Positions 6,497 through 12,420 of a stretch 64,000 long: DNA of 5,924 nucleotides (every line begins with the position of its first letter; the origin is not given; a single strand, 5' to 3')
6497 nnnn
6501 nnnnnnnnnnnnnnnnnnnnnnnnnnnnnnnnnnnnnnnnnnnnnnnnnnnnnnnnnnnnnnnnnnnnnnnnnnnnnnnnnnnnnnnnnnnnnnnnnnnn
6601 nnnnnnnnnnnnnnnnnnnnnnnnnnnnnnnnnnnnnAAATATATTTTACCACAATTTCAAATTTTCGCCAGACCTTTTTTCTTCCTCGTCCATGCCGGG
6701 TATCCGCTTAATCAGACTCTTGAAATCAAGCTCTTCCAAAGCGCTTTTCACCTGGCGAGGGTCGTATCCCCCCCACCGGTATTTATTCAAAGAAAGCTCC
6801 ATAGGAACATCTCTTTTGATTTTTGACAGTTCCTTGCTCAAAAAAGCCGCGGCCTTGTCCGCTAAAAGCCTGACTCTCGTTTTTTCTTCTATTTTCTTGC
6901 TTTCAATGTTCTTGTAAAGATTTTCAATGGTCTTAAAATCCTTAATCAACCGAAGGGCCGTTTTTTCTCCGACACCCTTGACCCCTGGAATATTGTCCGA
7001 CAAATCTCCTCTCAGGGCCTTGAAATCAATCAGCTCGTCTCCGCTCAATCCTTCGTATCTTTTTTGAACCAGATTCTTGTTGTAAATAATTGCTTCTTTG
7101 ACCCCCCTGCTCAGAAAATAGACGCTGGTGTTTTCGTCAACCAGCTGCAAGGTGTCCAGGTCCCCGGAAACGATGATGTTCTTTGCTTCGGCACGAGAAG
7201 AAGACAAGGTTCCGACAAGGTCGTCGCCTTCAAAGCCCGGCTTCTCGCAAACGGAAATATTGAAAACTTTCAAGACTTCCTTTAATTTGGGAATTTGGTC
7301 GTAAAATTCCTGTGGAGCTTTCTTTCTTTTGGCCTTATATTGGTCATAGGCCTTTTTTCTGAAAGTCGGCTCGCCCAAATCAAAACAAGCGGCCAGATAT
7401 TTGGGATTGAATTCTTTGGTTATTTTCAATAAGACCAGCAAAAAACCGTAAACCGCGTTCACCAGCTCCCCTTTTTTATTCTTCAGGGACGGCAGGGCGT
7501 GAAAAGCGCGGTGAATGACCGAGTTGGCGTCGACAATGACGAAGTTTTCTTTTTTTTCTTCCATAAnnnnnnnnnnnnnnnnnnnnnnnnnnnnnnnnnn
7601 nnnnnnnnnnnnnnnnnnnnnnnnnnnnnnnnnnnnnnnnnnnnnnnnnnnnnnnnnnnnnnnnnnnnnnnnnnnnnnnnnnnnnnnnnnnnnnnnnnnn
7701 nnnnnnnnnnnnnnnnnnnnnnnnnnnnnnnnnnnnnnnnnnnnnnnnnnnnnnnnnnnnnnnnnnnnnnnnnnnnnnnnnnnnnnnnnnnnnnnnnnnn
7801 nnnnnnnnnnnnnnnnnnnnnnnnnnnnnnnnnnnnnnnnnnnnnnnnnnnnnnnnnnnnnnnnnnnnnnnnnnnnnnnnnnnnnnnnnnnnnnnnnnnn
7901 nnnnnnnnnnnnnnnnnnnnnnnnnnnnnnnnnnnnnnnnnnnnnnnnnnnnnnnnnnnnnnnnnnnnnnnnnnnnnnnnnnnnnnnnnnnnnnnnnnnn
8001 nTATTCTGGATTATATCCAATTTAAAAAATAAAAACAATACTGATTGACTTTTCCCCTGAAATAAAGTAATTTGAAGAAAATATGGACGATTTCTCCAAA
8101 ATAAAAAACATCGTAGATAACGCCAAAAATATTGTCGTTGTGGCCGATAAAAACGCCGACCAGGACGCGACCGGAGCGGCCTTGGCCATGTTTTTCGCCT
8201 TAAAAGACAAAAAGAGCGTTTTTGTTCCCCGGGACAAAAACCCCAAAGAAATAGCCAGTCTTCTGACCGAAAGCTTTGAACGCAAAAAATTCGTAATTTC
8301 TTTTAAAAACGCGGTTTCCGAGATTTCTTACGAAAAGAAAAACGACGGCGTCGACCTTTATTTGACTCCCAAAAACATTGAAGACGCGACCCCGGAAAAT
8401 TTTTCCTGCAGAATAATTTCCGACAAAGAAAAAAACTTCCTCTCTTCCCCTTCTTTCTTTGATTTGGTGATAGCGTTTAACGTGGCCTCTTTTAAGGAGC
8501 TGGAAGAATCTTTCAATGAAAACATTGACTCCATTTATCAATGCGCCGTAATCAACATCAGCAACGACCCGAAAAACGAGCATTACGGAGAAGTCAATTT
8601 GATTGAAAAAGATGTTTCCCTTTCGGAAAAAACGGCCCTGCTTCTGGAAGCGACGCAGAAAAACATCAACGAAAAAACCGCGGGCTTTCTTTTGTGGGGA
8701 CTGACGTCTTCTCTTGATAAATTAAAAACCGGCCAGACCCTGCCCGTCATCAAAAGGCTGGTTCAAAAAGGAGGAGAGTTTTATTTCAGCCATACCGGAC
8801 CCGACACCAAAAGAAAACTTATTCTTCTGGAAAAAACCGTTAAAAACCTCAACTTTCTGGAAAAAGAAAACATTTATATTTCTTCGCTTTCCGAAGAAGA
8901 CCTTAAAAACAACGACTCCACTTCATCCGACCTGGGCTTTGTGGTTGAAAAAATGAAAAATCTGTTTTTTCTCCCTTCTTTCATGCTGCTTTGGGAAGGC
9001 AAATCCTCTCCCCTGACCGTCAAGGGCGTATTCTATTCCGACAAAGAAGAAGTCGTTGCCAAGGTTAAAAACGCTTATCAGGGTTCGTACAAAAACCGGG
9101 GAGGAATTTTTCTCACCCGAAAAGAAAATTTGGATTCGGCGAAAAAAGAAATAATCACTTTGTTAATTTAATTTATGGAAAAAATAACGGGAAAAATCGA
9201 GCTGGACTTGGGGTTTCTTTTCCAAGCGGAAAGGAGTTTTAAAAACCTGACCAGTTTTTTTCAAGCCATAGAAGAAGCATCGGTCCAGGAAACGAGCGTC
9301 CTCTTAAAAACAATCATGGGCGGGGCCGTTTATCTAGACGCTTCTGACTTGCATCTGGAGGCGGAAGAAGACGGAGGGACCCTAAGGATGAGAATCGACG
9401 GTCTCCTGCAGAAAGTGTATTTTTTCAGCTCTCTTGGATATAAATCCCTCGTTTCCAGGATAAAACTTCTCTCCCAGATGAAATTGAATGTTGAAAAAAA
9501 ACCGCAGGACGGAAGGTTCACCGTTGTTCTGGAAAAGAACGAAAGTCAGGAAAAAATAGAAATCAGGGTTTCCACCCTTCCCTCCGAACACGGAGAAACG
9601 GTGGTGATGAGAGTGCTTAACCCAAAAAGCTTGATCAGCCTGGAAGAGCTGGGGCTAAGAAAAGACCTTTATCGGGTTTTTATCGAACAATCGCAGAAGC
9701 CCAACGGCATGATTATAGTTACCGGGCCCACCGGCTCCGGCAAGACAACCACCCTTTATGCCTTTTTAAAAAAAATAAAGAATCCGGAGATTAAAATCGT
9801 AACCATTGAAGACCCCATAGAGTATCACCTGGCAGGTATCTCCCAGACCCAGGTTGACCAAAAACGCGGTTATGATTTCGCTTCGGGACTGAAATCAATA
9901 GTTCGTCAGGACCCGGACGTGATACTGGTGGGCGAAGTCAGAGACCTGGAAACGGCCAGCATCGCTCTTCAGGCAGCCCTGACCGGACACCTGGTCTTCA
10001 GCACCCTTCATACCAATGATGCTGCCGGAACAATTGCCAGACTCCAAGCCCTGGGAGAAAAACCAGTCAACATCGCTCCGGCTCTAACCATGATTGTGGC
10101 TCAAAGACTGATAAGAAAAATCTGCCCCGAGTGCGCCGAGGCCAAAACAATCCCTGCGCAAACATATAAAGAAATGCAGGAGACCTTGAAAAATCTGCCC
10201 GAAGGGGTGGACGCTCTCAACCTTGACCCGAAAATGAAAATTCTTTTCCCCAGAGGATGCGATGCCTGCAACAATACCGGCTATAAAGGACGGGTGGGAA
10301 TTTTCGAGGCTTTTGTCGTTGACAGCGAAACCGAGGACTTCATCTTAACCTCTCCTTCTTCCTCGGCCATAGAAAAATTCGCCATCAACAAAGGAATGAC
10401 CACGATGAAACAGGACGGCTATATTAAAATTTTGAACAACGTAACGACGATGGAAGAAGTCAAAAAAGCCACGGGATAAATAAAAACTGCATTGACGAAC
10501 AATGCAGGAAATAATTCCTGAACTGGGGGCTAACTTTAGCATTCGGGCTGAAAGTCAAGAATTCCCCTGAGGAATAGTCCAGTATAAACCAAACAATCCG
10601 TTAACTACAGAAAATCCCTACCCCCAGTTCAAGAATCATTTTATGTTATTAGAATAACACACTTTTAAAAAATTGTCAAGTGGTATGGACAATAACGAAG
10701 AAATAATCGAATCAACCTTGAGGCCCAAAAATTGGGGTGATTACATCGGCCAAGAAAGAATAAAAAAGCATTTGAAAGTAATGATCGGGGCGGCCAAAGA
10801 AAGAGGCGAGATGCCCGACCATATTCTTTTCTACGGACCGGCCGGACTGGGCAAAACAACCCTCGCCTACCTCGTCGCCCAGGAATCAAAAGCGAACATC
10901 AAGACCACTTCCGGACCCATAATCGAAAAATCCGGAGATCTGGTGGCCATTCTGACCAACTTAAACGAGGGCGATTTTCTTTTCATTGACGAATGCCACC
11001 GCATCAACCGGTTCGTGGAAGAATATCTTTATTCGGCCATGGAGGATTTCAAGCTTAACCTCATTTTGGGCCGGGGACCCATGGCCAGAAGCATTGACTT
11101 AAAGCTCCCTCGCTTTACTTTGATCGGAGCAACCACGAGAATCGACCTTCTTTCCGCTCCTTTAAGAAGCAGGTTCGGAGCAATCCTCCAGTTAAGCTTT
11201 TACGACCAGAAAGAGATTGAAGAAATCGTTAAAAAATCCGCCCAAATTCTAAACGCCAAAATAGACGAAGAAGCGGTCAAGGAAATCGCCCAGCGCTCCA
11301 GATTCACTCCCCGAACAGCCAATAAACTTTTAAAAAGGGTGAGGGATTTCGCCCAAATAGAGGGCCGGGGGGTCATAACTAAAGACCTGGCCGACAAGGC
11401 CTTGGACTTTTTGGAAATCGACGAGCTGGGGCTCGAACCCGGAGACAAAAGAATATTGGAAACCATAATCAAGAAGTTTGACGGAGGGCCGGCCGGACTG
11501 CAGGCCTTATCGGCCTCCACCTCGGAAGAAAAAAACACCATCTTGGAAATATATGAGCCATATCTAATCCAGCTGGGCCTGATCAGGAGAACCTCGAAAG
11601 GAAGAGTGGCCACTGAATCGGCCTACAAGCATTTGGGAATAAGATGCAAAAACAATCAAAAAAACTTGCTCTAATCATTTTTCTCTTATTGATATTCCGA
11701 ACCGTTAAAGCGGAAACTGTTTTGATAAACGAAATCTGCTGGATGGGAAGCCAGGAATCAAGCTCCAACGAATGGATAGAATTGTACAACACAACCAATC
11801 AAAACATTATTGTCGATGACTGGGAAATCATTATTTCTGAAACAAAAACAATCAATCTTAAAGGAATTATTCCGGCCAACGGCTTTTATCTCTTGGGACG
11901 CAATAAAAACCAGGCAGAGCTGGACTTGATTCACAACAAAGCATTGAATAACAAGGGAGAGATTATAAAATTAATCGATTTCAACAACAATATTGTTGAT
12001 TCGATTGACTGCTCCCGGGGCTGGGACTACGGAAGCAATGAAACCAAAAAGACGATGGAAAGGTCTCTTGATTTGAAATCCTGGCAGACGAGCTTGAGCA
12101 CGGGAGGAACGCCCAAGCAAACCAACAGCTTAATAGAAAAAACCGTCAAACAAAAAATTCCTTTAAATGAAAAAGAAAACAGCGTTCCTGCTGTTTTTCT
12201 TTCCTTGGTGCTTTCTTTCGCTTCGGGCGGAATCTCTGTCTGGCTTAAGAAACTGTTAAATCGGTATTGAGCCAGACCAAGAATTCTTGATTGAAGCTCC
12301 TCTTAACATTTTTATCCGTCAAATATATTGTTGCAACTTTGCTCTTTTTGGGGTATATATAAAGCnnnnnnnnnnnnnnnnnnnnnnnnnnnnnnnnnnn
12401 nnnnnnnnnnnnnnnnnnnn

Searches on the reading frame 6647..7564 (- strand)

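Call 26: search_protein_families(library=pfam, proteins=[window:6647-7564:-])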
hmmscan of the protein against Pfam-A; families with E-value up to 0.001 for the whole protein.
window:6647-7564:- (305 aa): 2 families
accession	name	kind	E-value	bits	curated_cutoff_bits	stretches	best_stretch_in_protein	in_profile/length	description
PF02739.22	5_3_exonuc_N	-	9.7e-50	168.9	34.3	1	8-170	2-163/164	5'-3' exonuclease, N-terminal resolvase-like domain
PF01367.25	5_3_exonuc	-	2.8e-29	101.9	40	1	176-268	4-95/97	5'-3' exonuclease, C-terminal SAM fold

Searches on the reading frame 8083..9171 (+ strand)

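Call 26: search_protein_families(library=pfam, proteins=[window:8083-9171:+])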
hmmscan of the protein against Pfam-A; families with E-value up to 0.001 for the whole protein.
window:8083-9171:+ (362 aa): 0 families

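Call 66: search_protein_families(library=pfam, proteins=[window:8083-9171:+], max_evalue=0.01)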
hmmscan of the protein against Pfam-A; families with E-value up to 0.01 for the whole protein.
window:8083-9171:+ (362 aa): 1 family
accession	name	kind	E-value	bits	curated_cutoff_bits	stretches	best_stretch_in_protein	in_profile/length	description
PF01368.27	DHH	-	0.0018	19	28.1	1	16-179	1-92/125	DHH family, N-terminal domain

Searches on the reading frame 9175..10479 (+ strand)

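Call 26: search_protein_families(library=pfam, proteins=[window:9175-10479:+])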
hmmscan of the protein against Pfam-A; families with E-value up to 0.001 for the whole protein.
window:9175-10479:+ (434 aa): 6 families
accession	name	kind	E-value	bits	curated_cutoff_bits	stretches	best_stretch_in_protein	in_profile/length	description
PF00437.27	T2SSE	-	6.4e-115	384.2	24.9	1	41-430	9-369/370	Type II/IV secretion system protein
PF25199.1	nSTAND_NTPase5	-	6.9e-05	23.1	34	1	165-220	28-85/145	Novel STAND NTPase 5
PF20720.3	nSTAND3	-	0.00018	21.7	27.2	1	176-216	16-56/155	Novel STAND NTPase 3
PF13401.12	AAA_22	-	0.00021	22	27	1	176-210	4-40/130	AAA domain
PF13191.12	AAA_16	-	0.00067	20.6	32.6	0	174-218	22-63/167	AAA ATPase domain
PF13173.12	AAA_14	-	0.00081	19.8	27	0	178-220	3-46/129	AAA domain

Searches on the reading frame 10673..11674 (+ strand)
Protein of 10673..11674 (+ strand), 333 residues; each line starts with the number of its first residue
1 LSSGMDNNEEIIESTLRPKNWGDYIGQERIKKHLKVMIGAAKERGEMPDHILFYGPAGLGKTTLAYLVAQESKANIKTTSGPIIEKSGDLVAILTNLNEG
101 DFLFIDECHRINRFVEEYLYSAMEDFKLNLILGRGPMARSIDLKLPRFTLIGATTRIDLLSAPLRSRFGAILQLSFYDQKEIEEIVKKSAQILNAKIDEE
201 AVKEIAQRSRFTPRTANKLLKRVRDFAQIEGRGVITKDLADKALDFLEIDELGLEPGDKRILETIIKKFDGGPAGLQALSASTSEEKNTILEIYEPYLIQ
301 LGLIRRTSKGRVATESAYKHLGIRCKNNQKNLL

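Call 26: search_protein_families(library=pfam, proteins=[window:10673-11674:+])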
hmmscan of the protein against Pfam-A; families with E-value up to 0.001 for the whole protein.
window:10673-11674:+ (333 aa): 7 families
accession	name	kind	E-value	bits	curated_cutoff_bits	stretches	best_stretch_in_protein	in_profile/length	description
PF05496.18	RuvB_N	-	3.3e-70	235.4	27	1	16-174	1-159/159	Holliday junction DNA helicase RuvB P-loop domain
PF17864.7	AAA_lid_4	-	5.6e-29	100.2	27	1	177-250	1-74/74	RuvB AAA lid domain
PF05491.19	RuvB_C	-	6.9e-24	84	24.7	1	251-321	1-71/72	RuvB C-terminal winged helix domain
PF00004.35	AAA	-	6.8e-19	69.1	21.2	1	51-174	1-129/131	ATPase family associated with various cellular activities (AAA)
PF07728.20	AAA_5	-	2.4e-07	31.3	22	1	50-168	1-139/139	AAA domain (dynein-related subfamily)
PF05673.19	DUF815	-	0.00049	19.8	23.8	0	164-220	181-242/249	Protein of unknown function (DUF815)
PF13173.12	AAA_14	-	0.00058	20.3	27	0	51-117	5-80/129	AAA domain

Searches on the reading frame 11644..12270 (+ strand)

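Call 28: search_protein_families(library=pfam, proteins=[window:11644-12270:+])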
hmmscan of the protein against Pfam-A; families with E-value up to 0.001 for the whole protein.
window:11644-12270:+ (208 aa): 1 family
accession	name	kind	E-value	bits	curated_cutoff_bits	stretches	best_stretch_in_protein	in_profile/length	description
PF00932.25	LTD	-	4.6e-10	40.3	34.3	1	24-122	6-106/109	Lamin Tail Domain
